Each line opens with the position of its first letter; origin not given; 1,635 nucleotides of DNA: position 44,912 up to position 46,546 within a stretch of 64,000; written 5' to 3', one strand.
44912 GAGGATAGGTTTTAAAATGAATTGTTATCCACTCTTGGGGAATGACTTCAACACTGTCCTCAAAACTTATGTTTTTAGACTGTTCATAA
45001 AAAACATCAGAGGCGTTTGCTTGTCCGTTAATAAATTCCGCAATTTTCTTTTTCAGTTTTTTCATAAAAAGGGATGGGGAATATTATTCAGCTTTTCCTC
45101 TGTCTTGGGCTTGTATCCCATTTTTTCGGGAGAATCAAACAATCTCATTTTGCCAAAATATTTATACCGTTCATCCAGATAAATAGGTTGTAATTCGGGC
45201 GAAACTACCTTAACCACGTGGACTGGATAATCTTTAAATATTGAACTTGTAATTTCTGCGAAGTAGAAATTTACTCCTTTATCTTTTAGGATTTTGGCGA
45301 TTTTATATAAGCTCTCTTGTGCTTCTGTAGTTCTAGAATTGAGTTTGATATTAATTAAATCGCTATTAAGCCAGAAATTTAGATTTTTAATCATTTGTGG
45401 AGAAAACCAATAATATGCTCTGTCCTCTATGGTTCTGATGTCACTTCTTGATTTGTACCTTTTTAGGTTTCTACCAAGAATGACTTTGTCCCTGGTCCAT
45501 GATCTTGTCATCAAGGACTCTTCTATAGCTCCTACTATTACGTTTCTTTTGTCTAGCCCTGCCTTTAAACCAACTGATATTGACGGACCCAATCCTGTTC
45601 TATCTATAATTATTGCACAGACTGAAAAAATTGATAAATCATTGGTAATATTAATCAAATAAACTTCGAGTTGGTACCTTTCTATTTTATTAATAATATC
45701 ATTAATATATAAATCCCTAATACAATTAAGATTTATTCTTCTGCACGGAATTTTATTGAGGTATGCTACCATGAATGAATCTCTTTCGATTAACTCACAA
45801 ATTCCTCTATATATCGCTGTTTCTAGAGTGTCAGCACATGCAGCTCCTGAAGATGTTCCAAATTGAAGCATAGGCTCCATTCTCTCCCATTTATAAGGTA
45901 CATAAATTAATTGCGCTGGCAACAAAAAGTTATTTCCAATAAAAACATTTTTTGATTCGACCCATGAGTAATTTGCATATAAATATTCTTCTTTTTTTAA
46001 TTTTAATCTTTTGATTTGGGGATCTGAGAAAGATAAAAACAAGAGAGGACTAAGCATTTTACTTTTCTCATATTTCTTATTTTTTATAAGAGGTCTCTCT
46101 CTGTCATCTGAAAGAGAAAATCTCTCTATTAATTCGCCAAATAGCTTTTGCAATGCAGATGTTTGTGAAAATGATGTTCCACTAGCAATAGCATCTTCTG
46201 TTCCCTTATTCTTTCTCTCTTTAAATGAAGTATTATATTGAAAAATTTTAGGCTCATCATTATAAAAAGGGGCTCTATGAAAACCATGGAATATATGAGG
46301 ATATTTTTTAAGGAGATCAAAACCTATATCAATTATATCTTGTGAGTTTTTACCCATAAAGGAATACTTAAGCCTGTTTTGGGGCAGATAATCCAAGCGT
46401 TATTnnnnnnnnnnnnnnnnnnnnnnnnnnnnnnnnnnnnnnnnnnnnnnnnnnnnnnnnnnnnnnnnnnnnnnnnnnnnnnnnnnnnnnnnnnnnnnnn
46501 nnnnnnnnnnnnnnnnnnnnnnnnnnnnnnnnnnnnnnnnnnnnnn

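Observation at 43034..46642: Second compact YcaO RiPP operon: Pro/Cys-rich precursor, then YcaO, SagB-dehydrogenase and M16 peptidase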

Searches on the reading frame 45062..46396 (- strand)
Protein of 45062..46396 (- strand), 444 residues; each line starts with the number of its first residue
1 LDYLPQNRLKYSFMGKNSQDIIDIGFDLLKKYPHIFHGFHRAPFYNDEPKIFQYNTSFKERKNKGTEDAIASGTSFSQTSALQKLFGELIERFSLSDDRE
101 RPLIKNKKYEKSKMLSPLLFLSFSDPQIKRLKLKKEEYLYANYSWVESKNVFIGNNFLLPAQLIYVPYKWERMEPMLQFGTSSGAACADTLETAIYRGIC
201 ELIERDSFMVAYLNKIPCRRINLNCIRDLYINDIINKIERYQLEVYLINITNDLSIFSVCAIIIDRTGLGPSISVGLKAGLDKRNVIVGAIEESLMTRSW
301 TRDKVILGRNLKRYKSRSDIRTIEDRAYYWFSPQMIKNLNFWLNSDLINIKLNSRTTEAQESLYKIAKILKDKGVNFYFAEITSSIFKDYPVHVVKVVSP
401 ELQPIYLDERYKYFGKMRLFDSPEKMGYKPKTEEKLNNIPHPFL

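Call 5: search_protein_families(library=pfam, proteins=[window:45062-46396:-], max_evalue=0.01)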
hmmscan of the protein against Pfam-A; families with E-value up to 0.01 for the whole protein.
window:45062-46396:- (444 aa): 1 family
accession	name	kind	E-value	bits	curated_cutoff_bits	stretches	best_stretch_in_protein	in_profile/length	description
PF02624.21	YcaO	-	3.2e-44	152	25.7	1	73-402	2-324/325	YcaO cyclodehydratase, ATP-ad Mg2+-binding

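Call 10: search_protein_families(library=ncbifam, proteins=[window:45062-46396:-], max_evalue=0.01)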
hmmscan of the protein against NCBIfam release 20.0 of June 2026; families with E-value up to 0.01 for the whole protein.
window:45062-46396:- (444 aa): 3 families
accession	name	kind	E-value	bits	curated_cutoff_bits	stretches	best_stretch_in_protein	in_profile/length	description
TIGR03604.1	TOMM_cyclo_SagD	subfamily_domain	1.1e-63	215.4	219.25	1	73-443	1-376/377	thiazole/oxazole-forming peptide maturase, SagD family component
TIGR03266.1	methan_mark_1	equivalog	1.2e-19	70.6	365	1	127-408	99-368/376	YcaO-related McrA-glycine thioamidation protein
TIGR00702.1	TIGR00702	domain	1.5e-15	57.2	75.65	1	64-406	44-367/377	YcaO-type kinase domain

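Call 12: find_homologous_proteins(query=window:45062-46396:-, max_evalue=1e-10)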
Query window:45062-46396:- (444 aa): 224 proteins with E <= 1e-10 among 6476 candidates; the best 120 are listed.
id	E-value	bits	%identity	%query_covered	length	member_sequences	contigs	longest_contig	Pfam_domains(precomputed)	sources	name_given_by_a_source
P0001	1.7e-289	978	100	97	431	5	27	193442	PF02624.22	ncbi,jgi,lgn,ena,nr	ncbi:MAG: hypothetical protein A2894_04500 [Candidatus Levybacteria bacterium RIFCSPLOWO2_01_FULL_40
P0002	2.4e-155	536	56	97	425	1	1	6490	PF02624.22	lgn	-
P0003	2.2e-153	529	56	97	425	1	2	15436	PF02624.22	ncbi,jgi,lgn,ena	-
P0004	7.8e-137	475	50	97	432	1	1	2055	PF02624.22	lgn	-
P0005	1.6e-128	447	49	97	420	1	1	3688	PF02624.22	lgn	-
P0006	7.6e-128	445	49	97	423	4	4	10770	PF02624.22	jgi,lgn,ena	-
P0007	3.1e-113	397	44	97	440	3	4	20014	PF02624.22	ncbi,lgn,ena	ncbi:MAG: YcaO-like family protein [Patescibacteria group bacterium]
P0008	1.6e-106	375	45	95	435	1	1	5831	PF02624.22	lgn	-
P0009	3.2e-106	374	41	97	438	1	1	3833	PF02624.22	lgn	-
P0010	8.0e-105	369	44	95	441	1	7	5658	PF02624.22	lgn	-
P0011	4.6e-104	367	42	97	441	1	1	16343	PF02624.22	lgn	-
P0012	4.6e-103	363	45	95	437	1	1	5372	PF02624.22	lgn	-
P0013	7.0e-103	363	45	95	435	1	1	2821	PF02624.22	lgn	-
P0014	7.2e-103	363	42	97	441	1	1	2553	PF02624.22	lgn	-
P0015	3.1e-102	361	46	97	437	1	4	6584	PF02624.22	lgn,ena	-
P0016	1.7e-101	358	42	95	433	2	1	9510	PF02624.22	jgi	-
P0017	3.1e-101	357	43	95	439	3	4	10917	PF02624.22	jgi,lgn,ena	-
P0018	4.1e-101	357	41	97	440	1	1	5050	PF02624.22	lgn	-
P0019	6.4e-101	356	43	99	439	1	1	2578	PF02624.22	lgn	-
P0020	7.7e-101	356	41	97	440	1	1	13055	PF02624.22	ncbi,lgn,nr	ncbi:YcaO-like family protein [Candidatus Roizmanbacteria bacterium]|nr:YcaO-like family protein [Ca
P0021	1.5e-100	355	42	98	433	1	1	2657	PF02624.22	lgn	-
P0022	4.1e-100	354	46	95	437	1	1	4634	PF02624.22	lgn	-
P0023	5.3e-99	350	44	95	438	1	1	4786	PF02624.22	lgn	-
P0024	1.1e-98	349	44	92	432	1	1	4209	PF02624.22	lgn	-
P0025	1.3e-98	349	44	95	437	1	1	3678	PF02624.22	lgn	-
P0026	7.5e-98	346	44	93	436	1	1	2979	PF02624.22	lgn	-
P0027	5.2e-97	343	44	91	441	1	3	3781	PF02624.22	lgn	-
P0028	6.1e-97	343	42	98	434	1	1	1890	PF02624.22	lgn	-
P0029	1.5e-96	342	43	95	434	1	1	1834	PF02624.22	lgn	-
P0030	1.9e-96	342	42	95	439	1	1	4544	PF02624.22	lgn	-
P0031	2.1e-96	342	43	95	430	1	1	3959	PF02624.22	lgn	-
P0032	4.5e-96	340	43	95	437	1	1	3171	PF02624.22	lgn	-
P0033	6.0e-96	340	41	97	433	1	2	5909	PF02624.22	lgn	-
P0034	7.9e-96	340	44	93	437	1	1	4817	PF02624.22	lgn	-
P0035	1.2e-95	339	41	97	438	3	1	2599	PF02624.22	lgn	-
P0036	1.7e-95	339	41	96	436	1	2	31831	PF02624.22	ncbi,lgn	-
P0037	3.1e-95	338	41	95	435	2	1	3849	PF02624.22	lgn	-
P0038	3.1e-95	338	41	95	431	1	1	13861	PF02624.22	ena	-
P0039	3.8e-95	337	43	95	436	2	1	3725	PF02624.22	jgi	-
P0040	3.9e-95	337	41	95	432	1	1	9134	PF02624.22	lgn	-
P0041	3.9e-95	337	43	91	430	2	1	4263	PF02624.22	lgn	-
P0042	5.1e-95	337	43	93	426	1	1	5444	PF02624.22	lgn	-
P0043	5.3e-95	337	42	95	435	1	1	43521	PF02624.22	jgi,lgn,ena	-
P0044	1.3e-94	336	40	97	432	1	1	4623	PF02624.22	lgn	-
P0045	1.8e-94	335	42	90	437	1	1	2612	PF02624.22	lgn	-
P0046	1.8e-94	335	42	96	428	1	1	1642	PF02624.22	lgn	-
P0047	1.9e-94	335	40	95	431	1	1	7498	PF02624.22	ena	-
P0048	3.0e-94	334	43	91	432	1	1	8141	PF02624.22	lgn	-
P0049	6.3e-94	333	42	98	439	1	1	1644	PF02624.22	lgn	-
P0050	6.7e-94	333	44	92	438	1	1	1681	PF02624.22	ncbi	-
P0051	1.0e-93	333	44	96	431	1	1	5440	PF02624.22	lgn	-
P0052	1.4e-93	332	43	91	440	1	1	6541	PF02624.22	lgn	-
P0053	2.1e-93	332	40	95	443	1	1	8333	PF02624.22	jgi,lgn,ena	-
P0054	6.5e-93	330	43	93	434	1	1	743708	PF02624.22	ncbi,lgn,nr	ncbi:MAG: YcaO-like family protein [Candidatus Daviesbacteria bacterium]|nr:YcaO-like family protein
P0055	7.0e-93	330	41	95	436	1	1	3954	PF02624.22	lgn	-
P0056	8.0e-93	330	42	91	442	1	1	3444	PF02624.22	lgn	-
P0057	9.4e-93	329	39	97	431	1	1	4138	PF02624.22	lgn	-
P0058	9.9e-93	329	43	91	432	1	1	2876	PF02624.22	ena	-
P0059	1.4e-92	329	41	92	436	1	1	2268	PF02624.22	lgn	-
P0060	1.5e-92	329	40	95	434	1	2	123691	PF02624.22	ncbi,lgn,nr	ncbi:YcaO-like family protein [Candidatus Roizmanbacteria bacterium]|nr:YcaO-like family protein [Ca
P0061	1.8e-92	329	41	95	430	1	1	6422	PF02624.22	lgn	-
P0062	8.3e-92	326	40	95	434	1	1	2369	PF02624.22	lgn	-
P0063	8.9e-92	326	43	96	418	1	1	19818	PF02624.22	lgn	-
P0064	1.2e-91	326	40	95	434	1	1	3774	PF02624.22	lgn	-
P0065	1.3e-91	326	41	95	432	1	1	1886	PF02624.22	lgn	-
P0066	1.5e-91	326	40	93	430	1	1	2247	PF02624.22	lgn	-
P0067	2.0e-91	325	42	91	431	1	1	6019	PF02624.22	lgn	-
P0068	4.7e-91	324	41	92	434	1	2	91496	PF02624.22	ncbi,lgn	-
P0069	8.4e-91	323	40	98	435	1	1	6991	PF02624.22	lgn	-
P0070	9.0e-91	323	41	92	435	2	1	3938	PF02624.22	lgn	-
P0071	9.0e-91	323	43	98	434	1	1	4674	PF02624.22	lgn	-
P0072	1.1e-90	323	39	97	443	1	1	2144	PF02624.22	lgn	-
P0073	1.1e-90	323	42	91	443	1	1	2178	PF02624.22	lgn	-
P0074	2.2e-90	322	40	99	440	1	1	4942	PF02624.22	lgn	-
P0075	5.0e-90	320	42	93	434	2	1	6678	PF02624.22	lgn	-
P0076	5.5e-90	320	39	99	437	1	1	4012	PF02624.22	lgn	-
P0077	6.3e-90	320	41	95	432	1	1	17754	PF02624.22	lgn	-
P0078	6.3e-90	320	41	93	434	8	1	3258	PF02624.22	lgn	-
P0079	7.3e-90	320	41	97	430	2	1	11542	PF02624.22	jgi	-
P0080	2.2e-89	318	41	95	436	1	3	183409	PF02624.22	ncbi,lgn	-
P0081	4.6e-89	317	41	92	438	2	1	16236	PF02624.22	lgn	-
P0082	6.0e-89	317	39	97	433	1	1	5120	PF02624.22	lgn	-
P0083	8.4e-89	316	43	92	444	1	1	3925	PF02624.22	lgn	-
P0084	9.8e-89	316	41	99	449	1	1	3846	PF02624.22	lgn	-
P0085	1.3e-88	316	40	94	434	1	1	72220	PF02624.22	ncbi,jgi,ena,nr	ncbi:YcaO-like family protein [Patescibacteria group bacterium]|nr:YcaO-like family protein [Patesci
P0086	1.4e-88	316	40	95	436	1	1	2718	PF02624.22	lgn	-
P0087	1.5e-88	316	41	93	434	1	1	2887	PF02624.22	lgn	-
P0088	1.8e-88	315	39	93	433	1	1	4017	PF02624.22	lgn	-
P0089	2.5e-88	315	40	93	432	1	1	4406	PF02624.22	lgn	-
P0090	3.8e-88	314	38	97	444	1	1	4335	PF02624.22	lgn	-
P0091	4.5e-88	314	42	91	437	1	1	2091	PF02624.22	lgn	-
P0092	4.7e-88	314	39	95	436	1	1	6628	PF02624.22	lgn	-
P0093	5.2e-88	314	41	91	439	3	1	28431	PF02624.22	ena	-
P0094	7.2e-88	313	41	91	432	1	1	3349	PF02624.22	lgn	-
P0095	7.5e-88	313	41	95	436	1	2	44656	PF02624.22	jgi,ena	-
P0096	1.3e-87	313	41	95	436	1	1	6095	PF02624.22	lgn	-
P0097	5.0e-87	311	41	91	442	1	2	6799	PF02624.22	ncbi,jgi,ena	-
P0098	5.6e-87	310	40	94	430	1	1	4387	PF02624.22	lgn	-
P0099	5.7e-87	310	40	93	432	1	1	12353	PF02624.22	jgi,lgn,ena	-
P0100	5.9e-87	310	41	92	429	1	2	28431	PF02624.22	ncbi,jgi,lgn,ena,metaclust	metaclust:\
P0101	1.2e-86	309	40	97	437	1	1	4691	PF02624.22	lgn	-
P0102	1.2e-86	309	41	91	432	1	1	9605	PF02624.22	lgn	-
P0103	1.4e-86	309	40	98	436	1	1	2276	PF02624.22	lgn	-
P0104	1.6e-86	309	39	95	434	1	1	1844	PF02624.22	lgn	-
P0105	1.7e-86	309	41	91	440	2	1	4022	PF02624.22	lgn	-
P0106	3.9e-86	308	40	91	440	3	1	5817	PF02624.22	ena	-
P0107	6.0e-86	307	46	75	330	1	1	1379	PF02624.22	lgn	-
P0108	6.3e-86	307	41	91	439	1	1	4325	PF02624.22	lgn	-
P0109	6.6e-86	307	39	98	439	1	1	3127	PF02624.22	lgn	-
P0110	6.9e-86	307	39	93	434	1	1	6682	PF02624.22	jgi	jgi:ribosomal protein S12 methylthiotransferase accessory factor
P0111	1.0e-85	306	40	93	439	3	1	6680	PF02624.22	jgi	-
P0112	1.1e-85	306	41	93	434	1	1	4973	PF02624.22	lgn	-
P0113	2.3e-85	305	38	95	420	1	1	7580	PF02624.22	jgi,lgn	-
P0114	3.4e-85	305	40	97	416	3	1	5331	PF02624.22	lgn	-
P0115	4.3e-85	304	39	93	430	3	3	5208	PF02624.22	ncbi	-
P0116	1.0e-84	303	40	92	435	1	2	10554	PF02624.22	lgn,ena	-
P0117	1.4e-84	303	40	90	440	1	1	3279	PF02624.22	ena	-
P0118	1.7e-84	302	48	67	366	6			PF02624.22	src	-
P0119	3.2e-84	301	38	91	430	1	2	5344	PF02624.22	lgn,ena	-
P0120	5.2e-84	301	40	98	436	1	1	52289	PF02624.22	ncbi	ncbi:MAG: YcaO-like family protein [bacterium]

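Call 14: find_encoding_contigs(protein=P0003, flank=6000, max_places=3)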
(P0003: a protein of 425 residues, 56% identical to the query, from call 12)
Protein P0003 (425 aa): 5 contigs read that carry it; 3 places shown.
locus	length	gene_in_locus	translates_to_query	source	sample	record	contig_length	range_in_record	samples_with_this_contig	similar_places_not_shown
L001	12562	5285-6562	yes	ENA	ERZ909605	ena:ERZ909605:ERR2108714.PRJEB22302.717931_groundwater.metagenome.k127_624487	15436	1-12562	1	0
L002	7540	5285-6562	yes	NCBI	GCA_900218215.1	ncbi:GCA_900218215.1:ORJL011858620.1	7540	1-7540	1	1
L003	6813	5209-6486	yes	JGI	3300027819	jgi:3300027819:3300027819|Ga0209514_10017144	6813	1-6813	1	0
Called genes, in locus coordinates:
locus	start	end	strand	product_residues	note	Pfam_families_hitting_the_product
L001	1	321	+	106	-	?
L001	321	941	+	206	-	PF04203:Sortase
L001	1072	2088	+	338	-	PF00188:CAP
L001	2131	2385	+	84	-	-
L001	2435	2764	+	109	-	-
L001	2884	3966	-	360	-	-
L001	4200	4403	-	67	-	PF10049:DUF2283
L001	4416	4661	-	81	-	PF14076:DUF4258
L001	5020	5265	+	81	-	-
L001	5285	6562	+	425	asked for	PF02624:YcaO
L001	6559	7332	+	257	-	PF00881:Nitroreductase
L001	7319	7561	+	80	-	PF00675:Peptidase_M16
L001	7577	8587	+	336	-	PF00675:Peptidase_M16 (weak), PF05193:Peptidase_M16_C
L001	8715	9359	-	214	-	PF07963:N_methyl (weak)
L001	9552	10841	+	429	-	-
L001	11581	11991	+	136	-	-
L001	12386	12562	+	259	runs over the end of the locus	PF04203:Sortase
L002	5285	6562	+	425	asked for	PF02624:YcaO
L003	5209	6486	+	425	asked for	PF02624:YcaO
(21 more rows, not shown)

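Call 15: find_encoding_contigs(protein=P0002, flank=6000, max_places=2)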
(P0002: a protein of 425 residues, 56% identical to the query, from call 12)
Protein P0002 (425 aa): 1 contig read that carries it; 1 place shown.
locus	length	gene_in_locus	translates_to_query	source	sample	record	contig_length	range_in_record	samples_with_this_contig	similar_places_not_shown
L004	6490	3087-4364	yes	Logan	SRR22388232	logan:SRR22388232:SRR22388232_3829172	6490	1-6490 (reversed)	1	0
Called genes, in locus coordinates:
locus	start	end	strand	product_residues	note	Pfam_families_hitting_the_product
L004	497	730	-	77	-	PF15919:HicB_lk_antitox (weak)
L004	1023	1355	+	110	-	PF21814:DUF6883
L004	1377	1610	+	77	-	PF16277:DUF4926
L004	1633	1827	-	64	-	-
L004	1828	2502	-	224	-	PF00702:Hydrolase, PF13419:HAD_2, PF13242:Hydrolase_like (weak)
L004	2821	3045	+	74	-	-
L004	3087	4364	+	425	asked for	PF02624:YcaO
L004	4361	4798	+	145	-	-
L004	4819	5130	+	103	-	PF00881:Nitroreductase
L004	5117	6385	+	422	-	PF00675:Peptidase_M16, PF05193:Peptidase_M16_C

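Call 16: find_encoding_contigs(protein=P0006, flank=6000, max_places=3)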
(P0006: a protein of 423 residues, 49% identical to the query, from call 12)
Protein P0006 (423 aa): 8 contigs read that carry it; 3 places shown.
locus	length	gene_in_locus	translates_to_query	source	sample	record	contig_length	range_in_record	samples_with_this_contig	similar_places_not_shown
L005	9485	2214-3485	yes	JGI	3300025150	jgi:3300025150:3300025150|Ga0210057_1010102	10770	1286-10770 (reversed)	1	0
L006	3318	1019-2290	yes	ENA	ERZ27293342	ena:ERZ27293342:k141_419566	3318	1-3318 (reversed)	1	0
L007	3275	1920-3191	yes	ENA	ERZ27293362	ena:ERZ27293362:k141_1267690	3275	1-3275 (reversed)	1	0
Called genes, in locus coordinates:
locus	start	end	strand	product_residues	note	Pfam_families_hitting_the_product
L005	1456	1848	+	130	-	-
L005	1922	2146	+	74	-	-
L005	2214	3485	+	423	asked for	PF02624:YcaO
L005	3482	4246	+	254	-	PF00881:Nitroreductase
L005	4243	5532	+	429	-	PF00675:Peptidase_M16, PF05193:Peptidase_M16_C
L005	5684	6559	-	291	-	PF12917:YfbR-like, PF08668:HDOD (weak), PF13023:HD_3, PF01966:HD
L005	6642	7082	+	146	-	PF00293:NUDIX, PF14815:NUDIX_4 (weak)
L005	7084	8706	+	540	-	PF04055:Radical_SAM (weak)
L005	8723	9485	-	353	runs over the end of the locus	PF06790:UPF0259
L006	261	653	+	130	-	-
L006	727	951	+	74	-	-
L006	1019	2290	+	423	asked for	PF02624:YcaO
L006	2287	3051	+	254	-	PF00881:Nitroreductase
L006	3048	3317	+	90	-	?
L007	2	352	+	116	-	?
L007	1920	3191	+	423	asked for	PF02624:YcaO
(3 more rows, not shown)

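Call 22: search_solved_structures(query=window:45062-46357:-, max_evalue=0.001, show_alignments=3)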
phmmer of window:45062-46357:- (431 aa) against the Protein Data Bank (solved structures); distinct sequences matched with E-value up to 0.001: 4.
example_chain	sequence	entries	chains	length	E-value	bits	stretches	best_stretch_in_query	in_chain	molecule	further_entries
4v1t_A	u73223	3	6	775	1.3e-11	47.2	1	145-280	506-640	LYND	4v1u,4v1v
7u58_A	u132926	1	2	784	4.2e-11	45.6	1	167-429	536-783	MusD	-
4bs9_A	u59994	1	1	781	1e-10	44.3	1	144-280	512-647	TRUD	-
6pe3_A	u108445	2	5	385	5.1e-10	42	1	130-397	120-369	Uncharacterized protein MJ1094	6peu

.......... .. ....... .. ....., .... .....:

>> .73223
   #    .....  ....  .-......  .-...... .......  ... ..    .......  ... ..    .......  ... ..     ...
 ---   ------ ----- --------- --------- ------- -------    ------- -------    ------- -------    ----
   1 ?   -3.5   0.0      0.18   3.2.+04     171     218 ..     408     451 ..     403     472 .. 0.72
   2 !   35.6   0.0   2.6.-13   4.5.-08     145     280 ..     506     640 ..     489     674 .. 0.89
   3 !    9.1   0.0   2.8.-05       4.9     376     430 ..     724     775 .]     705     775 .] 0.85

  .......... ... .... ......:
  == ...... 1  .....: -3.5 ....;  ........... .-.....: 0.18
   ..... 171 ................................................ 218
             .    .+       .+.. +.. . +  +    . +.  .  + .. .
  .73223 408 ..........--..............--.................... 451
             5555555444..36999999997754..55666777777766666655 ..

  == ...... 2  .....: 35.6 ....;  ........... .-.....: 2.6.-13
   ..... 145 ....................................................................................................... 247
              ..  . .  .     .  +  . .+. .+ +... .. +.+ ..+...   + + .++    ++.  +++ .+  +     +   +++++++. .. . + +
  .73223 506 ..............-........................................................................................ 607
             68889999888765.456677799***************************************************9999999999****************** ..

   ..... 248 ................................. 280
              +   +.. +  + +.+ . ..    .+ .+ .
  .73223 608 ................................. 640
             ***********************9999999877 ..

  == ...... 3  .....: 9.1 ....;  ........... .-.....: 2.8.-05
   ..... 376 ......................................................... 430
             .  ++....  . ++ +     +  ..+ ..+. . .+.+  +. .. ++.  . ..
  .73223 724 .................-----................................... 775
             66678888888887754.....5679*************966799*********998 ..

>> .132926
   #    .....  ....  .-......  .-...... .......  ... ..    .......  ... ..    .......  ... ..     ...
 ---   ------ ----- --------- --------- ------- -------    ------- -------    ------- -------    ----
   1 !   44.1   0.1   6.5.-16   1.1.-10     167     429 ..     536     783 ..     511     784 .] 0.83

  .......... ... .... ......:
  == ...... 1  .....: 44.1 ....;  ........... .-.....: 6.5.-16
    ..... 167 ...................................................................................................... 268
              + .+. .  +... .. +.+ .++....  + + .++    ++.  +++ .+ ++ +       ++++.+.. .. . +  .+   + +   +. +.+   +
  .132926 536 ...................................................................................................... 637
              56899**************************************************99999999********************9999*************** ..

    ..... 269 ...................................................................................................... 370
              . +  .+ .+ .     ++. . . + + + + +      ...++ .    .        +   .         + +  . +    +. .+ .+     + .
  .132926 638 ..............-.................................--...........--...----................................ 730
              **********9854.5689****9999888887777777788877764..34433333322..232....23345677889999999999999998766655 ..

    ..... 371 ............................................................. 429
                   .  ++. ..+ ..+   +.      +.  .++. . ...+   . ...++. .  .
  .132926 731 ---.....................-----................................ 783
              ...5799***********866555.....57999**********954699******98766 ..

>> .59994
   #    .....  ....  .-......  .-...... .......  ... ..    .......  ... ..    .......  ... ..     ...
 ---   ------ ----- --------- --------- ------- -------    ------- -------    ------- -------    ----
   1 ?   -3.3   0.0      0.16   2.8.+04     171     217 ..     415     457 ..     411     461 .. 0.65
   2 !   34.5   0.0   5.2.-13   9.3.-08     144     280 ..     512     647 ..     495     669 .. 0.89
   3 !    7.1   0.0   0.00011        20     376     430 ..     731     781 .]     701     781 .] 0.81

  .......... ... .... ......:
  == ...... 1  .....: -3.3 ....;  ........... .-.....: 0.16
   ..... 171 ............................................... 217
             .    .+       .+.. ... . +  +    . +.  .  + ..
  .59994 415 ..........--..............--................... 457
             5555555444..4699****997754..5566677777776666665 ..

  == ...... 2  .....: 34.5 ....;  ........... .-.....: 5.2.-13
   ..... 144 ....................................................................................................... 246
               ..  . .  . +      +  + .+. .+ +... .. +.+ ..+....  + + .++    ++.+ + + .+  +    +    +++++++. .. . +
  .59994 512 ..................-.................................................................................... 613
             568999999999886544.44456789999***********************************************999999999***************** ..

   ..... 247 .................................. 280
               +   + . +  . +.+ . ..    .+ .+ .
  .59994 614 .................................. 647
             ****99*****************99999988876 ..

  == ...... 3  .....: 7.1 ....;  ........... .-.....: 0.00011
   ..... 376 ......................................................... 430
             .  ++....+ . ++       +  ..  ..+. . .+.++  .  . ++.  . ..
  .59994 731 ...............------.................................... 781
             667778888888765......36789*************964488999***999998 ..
